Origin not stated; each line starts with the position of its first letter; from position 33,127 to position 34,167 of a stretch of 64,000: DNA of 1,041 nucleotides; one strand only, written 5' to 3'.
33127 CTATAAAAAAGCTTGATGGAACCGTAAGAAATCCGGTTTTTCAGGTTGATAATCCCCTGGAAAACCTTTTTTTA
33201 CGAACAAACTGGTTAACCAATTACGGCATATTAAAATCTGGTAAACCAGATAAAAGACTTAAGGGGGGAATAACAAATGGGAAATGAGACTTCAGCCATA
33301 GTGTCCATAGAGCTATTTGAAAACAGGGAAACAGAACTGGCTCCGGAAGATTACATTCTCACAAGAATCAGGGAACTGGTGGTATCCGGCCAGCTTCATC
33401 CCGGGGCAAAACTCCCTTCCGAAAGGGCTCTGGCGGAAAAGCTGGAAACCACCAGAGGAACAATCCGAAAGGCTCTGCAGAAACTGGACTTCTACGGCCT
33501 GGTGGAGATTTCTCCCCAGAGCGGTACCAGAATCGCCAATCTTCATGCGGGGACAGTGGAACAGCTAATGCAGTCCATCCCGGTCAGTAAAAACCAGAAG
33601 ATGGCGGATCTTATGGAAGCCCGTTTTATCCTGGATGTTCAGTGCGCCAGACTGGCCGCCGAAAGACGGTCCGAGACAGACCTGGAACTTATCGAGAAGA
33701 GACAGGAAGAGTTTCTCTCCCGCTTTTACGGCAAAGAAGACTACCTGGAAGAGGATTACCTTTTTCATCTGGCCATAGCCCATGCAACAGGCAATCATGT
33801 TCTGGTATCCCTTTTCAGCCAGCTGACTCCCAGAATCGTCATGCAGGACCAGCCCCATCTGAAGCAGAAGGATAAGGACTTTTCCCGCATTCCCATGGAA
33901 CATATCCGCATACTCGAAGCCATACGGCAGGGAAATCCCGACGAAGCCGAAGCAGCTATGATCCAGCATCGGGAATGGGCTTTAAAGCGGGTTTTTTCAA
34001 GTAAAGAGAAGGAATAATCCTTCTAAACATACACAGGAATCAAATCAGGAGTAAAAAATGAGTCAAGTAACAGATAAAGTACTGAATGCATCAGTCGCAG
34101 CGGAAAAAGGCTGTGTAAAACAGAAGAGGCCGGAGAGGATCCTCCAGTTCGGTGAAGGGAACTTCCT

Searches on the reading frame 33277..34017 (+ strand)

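Call 61: search_protein_families(library=pfam, proteins=[window:33277-34017:+], max_evalue=1e-8)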
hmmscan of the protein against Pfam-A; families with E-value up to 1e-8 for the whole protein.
window:33277-34017:+ (246 aa): 2 families
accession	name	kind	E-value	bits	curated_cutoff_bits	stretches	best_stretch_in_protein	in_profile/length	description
PF07729.17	FCD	-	3.9e-23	82.6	24.3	1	111-231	1-122/125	FCD domain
PF00392.27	GntR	-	1.9e-17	63.1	27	1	27-86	5-64/64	Bacterial regulatory proteins, gntR family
